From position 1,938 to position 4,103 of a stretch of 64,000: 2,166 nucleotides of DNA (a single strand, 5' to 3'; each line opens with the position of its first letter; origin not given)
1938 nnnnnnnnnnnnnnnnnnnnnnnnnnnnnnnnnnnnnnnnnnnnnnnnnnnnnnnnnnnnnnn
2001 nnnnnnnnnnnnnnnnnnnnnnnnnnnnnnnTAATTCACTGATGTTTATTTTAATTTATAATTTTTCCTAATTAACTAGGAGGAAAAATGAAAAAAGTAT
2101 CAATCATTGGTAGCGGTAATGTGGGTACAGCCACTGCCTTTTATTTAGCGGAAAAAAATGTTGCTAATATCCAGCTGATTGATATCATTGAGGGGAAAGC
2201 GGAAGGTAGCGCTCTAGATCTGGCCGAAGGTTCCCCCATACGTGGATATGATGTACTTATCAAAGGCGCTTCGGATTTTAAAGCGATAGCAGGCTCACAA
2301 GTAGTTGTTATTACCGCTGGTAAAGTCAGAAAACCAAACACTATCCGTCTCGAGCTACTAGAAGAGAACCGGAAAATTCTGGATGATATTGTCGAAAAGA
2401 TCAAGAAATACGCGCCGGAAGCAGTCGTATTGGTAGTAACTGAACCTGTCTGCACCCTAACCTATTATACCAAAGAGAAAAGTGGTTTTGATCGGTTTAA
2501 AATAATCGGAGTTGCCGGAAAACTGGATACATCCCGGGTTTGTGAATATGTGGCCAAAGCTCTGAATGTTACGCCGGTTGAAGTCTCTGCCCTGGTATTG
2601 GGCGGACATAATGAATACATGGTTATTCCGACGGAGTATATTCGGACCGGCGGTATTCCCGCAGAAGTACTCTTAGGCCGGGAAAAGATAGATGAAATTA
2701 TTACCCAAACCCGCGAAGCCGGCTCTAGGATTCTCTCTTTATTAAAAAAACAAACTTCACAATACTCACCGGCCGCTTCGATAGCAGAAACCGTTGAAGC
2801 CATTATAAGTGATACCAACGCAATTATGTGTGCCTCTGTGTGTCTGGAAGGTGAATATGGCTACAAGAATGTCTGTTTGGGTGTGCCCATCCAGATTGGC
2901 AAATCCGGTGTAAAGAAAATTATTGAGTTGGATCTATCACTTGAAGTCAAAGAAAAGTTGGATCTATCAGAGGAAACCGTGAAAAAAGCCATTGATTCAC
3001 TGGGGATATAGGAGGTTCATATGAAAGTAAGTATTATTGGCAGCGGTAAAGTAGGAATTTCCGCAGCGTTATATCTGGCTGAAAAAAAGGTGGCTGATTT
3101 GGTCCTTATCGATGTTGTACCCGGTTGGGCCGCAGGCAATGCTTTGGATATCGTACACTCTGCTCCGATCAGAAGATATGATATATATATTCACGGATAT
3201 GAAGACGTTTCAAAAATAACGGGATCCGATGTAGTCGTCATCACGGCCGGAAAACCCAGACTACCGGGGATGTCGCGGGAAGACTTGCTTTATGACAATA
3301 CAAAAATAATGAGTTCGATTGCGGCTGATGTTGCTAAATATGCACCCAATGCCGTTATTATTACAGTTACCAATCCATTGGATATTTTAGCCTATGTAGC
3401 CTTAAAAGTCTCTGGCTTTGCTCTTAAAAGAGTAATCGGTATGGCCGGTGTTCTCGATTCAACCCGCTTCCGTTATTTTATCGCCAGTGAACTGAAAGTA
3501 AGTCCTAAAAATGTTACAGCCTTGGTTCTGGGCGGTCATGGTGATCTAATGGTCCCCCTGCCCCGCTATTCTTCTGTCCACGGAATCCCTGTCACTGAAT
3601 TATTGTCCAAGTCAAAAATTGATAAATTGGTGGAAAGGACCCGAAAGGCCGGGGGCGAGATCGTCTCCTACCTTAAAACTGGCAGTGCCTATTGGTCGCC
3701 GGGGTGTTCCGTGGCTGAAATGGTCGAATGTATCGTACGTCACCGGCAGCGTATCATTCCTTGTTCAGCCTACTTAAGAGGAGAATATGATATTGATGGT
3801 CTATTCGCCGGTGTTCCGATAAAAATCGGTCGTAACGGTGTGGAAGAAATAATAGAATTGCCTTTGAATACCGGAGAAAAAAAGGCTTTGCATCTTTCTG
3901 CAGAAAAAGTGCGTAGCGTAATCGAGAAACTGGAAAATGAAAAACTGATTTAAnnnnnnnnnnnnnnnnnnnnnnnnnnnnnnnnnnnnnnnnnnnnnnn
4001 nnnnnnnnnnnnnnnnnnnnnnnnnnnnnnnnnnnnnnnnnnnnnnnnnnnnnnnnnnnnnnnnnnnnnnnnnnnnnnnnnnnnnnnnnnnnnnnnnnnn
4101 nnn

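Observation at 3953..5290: LarA-family nickel-pincer racemase without larBCE, sandwiched between MDH-like dehydrogenases and a hydrogenase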

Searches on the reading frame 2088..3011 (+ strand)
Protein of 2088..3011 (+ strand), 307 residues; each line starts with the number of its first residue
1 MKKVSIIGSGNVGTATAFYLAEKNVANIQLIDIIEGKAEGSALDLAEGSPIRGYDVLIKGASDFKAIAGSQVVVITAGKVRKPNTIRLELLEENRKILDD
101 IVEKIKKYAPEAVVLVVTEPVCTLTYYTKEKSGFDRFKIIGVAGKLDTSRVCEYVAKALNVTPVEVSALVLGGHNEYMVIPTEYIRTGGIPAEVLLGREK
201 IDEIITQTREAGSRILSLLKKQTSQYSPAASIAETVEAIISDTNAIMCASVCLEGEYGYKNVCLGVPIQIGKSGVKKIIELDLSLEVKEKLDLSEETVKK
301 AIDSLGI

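Call 3: search_protein_families(library=pfam, proteins=[window:2088-3011:+])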
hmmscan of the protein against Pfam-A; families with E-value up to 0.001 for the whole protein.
window:2088-3011:+ (307 aa): 3 families
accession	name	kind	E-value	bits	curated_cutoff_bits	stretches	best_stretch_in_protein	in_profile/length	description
PF00056.29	Ldh_1_N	-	2.8e-33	115.4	27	1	3-141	2-141/141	lactate/malate dehydrogenase, NAD binding domain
PF02866.23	Ldh_1_C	-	8.8e-24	84.9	22.6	1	145-303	2-168/174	lactate/malate dehydrogenase, alpha/beta C-terminal domain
PF02056.22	Glyco_hydro_4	-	0.00056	20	23.2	0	97-142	123-166/183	Family 4 glycosyl hydrolase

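Call 4: search_protein_families(library=ncbifam, proteins=[window:2088-3011:+])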
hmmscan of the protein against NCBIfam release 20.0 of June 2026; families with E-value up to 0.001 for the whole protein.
window:2088-3011:+ (307 aa): 12 families
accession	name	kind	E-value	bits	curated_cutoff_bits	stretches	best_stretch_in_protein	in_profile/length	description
NF004863.0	PRK06223.1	subfamily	1.5e-99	333.1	283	1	1-305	3-307/313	malate dehydrogenase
TIGR01763.1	MalateDH_bact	equivalog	2.7e-90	302.6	351.85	1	2-305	2-305/305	malate dehydrogenase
TIGR01771.1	L-LDH-NAD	equivalog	1.3e-63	215.1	303.55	1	6-300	1-299/299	L-lactate dehydrogenase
NF000824.0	PRK00066.1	subfamily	9.6e-63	212.4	339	1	2-305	7-314/316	L-lactate dehydrogenase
NF041314.1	Malate_DH_Halo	equivalog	1.5e-48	165.6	550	1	1-300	1-298/304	malate dehydrogenase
TIGR01772.1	MDH_euk_gproteo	equivalog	1.7e-23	83.4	273.05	1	3-303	1-305/313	malate dehydrogenase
TIGR01759.1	MalateDH-SF1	subfamily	6.5e-19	68.1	345.65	1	61-299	71-321/327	malate dehydrogenase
NF003916.0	PRK05442.1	equivalog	6.9e-15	54.8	271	1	16-300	21-318/328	malate dehydrogenase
TIGR01758.1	MDH_euk_cyt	equivalog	1.5e-09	37.8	470.4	1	61-299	67-316/324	malate dehydrogenase, NAD-dependent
TIGR01756.1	LDH_protist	equivalog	1.2e-06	27.9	486.25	1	65-297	56-300/313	lactate dehydrogenase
TIGR01757.1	Malate-DH_plant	equivalog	2.7e-05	23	598.3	1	60-268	111-326/387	malate dehydrogenase, NADP-dependent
NF001319.0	PRK00258.3-3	equivalog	0.00026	20.1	252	0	2-52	123-173/279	shikimate dehydrogenase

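Call 48: search_solved_structures(query=window:2088-3011:+, max_evalue=1e-40)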
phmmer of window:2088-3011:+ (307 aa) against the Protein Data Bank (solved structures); distinct sequences matched with E-value up to 1e-40: 49.
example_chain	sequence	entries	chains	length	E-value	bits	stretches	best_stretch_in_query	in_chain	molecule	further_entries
4plh_A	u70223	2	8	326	1.8e-78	267.1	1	2-304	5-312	malate dehydrogenase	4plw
7aob_A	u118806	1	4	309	2.7e-78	266.5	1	3-305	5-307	Malate dehydrogenase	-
3tl2_A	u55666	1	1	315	1.4e-76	260.8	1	2-301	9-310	Malate dehydrogenase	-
4plt_B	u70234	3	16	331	7.9e-76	258.4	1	2-304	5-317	malate dehydrogenase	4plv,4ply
7by8_A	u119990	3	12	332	3.1e-75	256.4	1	2-302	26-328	Malate dehydrogenase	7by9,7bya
7x1l_A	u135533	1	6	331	3.4e-75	256.3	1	2-302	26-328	Malate dehydrogenase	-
7f8d_A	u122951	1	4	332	5.4e-75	255.7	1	2-302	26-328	Malate dehydrogenase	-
2d4a_B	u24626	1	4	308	1.3e-67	231.4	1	4-305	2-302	Malate dehydrogenase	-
4plc_A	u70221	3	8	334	1.9e-67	230.9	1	2-306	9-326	lactate dehydrogenase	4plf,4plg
1uxh_A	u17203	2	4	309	9.2e-67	228.7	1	2-305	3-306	MALATE DEHYDROGENASE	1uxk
1guy_A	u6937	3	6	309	9.9e-67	228.5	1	2-305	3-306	MALATE DEHYDROGENASE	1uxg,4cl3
1uxi_A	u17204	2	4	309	1e-66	228.5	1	2-305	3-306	MALATE DEHYDROGENASE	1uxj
1ur5_A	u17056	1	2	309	1.8e-66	227.7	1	2-305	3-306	MALATE DEHYDROGENASE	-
1gv0_A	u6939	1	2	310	5.6e-66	226.1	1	3-298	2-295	MALATE DEHYDROGENASE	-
1guz_A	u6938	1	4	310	1.3e-65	224.9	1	3-298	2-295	MALATE DEHYDROGENASE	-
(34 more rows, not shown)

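Call 73: find_homologous_proteins(query=window:2088-3011:+, max_evalue=1e-30)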
Query window:2088-3011:+ (307 aa): 379 proteins with E <= 1e-30 among 5134 candidates; the best 120 are listed.
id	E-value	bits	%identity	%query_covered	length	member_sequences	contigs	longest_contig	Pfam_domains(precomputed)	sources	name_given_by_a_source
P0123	2.3e-188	642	100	100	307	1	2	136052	PF00056.30,PF02866.24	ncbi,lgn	-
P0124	1.2e-162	558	85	100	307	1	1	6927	PF00056.30,PF02866.24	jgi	-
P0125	2.5e-142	491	72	100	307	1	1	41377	PF00056.30,PF02866.24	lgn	-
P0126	9.7e-140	483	73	100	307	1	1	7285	PF00056.30,PF02866.24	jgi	jgi:malate dehydrogenase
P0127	6.4e-136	470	69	100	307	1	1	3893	PF00056.30,PF02866.24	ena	-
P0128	1.0e-134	466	68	100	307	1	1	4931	PF00056.30,PF02866.24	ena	-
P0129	2.3e-134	465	68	100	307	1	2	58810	PF00056.30,PF02866.24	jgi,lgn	-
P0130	2.6e-134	465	70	100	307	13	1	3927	PF00056.30,PF02866.24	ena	-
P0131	5.0e-134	464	68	100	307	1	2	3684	PF00056.30,PF02866.24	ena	-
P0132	5.1e-134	464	68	100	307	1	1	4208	PF00056.30,PF02866.24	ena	-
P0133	2.4e-133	462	68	100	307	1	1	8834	PF00056.30,PF02866.24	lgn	-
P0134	2.5e-133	462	68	100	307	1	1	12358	PF00056.30,PF02866.24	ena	-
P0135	2.8e-133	462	69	100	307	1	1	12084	PF00056.30,PF02866.24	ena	-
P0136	3.2e-133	462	69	100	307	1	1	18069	PF00056.30,PF02866.24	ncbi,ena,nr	ncbi:MAG: malate dehydrogenase [Bacteroidetes bacterium]|nr:malate dehydrogenase [Bacteroidota bacte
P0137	4.4e-133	461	68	100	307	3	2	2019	PF00056.30,PF02866.24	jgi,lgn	-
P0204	4.0e-81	291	48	100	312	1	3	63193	PF00056.30,PF02866.24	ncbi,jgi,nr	ncbi:MAG: malate dehydrogenase [Deltaproteobacteria bacterium]|nr:malate dehydrogenase [Deltaproteob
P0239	3.8e-74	268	43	99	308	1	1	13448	PF00056.30,PF02866.24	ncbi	-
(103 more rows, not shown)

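Call 75: find_encoding_contigs(protein=P0204, flank=6000, max_places=1)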
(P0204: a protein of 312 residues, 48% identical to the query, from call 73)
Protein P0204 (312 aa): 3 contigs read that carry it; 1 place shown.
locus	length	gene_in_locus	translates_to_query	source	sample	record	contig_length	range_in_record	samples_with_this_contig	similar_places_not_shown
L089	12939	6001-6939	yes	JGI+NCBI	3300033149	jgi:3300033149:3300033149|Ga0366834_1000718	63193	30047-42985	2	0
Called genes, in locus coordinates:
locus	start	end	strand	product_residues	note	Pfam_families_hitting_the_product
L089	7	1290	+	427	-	PF13433:Peripla_BP_5, PF13458:Peripla_BP_6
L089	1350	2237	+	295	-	PF02653:BPD_transp_2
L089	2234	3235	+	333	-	PF02653:BPD_transp_2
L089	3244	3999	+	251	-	PF00005:ABC_tran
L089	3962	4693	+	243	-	PF00005:ABC_tran, PF13304:AAA_21 (faint)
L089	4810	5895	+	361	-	PF00356:LacI, PF00532:Peripla_BP_1, PF13407:Peripla_BP_4, PF13377:Peripla_BP_3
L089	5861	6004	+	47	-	-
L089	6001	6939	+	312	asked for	PF00056:Ldh_1_N, PF02866:Ldh_1_C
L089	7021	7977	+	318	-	PF00056:Ldh_1_N, PF02866:Ldh_1_C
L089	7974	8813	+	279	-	PF05681:Fumerase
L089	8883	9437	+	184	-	PF05683:Fumerase_C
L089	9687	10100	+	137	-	PF13484:Fer4_16 (faint), PF13237:Fer4_10 (faint), PF13183:Fer4_8, PF12838:Fer4_7 (weak), PF13187:Fer4_9, PF13534:Fer4_17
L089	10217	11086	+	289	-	PF02754:CCG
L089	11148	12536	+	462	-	PF00890:FAD_binding_2 (weak), PF01134:GIDA (faint), PF01266:DAO (faint), PF07992:Pyr_redox_2 (weak), PF12831:FAD_oxidored (weak), PF13450:NAD_binding_8, PF12838:Fer4_7 (faint), PF00037:Fer4 (weak)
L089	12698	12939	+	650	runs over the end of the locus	PF00890:FAD_binding_2 (weak), PF01266:DAO (weak), PF12831:FAD_oxidored (weak), PF13450:NAD_binding_8 (weak), PF00037:Fer4 (weak), PF12838:Fer4_7 (weak), PF12838:Fer4_7, PF13237:Fer4_10, +8 more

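Call 76: find_encoding_contigs(protein=P0239, flank=6000, max_places=1)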
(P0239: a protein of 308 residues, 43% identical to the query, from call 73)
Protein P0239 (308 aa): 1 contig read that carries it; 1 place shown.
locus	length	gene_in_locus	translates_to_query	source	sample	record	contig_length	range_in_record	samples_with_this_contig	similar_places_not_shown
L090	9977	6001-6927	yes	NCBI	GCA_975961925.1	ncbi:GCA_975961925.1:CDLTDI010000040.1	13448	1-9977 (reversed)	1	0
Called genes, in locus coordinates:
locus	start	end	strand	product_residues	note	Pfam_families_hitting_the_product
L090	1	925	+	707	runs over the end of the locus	PF00672:HAMP (weak), PF00015:MCPsignal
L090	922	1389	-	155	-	PF00027:cNMP_binding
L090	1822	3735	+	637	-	PF00330:Aconitase, PF00694:Aconitase_C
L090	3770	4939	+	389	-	PF01071:GARS_A (weak), PF02786:CPSase_L_D2 (weak), PF08442:ATP-grasp_2, PF13549:ATP-grasp_5, PF24948:Citrate_synth_N, PF00549:Ligase_CoA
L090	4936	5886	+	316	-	PF02629:CoA_binding, PF13380:CoA_binding_2 (weak), PF13607:Succ_CoA_lig, PF00549:Ligase_CoA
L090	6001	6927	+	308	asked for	PF00056:Ldh_1_N, PF02866:Ldh_1_C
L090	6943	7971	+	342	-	PF00056:Ldh_1_N, PF02866:Ldh_1_C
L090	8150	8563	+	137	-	PF13237:Fer4_10 (faint), PF13183:Fer4_8, PF13187:Fer4_9, PF13534:Fer4_17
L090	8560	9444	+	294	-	PF02754:CCG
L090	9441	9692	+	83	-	PF13187:Fer4_9 (faint), PF14697:Fer4_21 (faint), PF00037:Fer4 (weak), PF12797:Fer4_2 (faint), PF12837:Fer4_6 (faint), PF13237:Fer4_10 (weak), PF12838:Fer4_7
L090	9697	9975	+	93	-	?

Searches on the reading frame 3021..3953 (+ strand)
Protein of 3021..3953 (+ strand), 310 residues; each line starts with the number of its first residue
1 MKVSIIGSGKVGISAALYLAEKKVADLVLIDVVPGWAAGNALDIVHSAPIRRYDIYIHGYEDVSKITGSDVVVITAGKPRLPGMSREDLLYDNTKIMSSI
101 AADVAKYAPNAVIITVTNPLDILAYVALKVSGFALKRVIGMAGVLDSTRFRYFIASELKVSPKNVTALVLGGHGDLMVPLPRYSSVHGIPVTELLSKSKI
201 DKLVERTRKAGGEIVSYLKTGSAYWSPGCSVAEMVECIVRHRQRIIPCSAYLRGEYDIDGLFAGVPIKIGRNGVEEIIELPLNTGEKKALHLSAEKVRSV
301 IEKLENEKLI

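Call 3: search_protein_families(library=pfam, proteins=[window:3021-3953:+])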
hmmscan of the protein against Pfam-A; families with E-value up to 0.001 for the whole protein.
window:3021-3953:+ (310 aa): 3 families
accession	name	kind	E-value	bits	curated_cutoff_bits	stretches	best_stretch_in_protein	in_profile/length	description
PF00056.29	Ldh_1_N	-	1.8e-39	135.5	27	1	1-140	1-141/141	lactate/malate dehydrogenase, NAD binding domain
PF02866.23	Ldh_1_C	-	2.9e-31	109.2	22.6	1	145-307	3-173/174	lactate/malate dehydrogenase, alpha/beta C-terminal domain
PF02056.22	Glyco_hydro_4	-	0.00033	20.7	23.2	1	95-141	122-166/183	Family 4 glycosyl hydrolase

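Call 4: search_protein_families(library=ncbifam, proteins=[window:3021-3953:+])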
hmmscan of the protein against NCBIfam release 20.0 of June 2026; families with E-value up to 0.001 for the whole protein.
window:3021-3953:+ (310 aa): 11 families
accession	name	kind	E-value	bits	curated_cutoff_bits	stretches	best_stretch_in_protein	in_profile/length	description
NF004863.0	PRK06223.1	subfamily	1.4e-127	425.2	283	1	1-306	4-309/313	malate dehydrogenase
TIGR01763.1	MalateDH_bact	equivalog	6.4e-120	400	351.85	1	1-303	2-304/305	malate dehydrogenase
TIGR01771.1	L-LDH-NAD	equivalog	3.7e-75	253.1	303.55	1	5-298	1-298/299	L-lactate dehydrogenase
NF000824.0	PRK00066.1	subfamily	5.3e-72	242.8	339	1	2-304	8-314/316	L-lactate dehydrogenase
NF041314.1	Malate_DH_Halo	equivalog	2.3e-56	191.2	550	1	2-303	3-302/304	malate dehydrogenase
TIGR01772.1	MDH_euk_gproteo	equivalog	4.5e-35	121.4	273.05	1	2-303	1-306/313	malate dehydrogenase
TIGR01759.1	MalateDH-SF1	subfamily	3e-21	75.8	345.65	1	66-297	77-320/327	malate dehydrogenase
NF003916.0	PRK05442.1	equivalog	4.6e-18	65.3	271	1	65-299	78-318/328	malate dehydrogenase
TIGR01758.1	MDH_euk_cyt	equivalog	3.7e-12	46.3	470.4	1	63-298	70-316/324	malate dehydrogenase, NAD-dependent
TIGR01756.1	LDH_protist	equivalog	1.8e-10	40.5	486.25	1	55-179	47-173/313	lactate dehydrogenase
TIGR01757.1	Malate-DH_plant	equivalog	8e-08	31.3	598.3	1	66-239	118-294/387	malate dehydrogenase, NADP-dependent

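Call 39: find_encoding_contigs(protein=window:3021-3953:+, flank=10000, max_places=3)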
Protein window:3021-3953:+ (310 aa): no gene with exactly this product is on record in the collection.
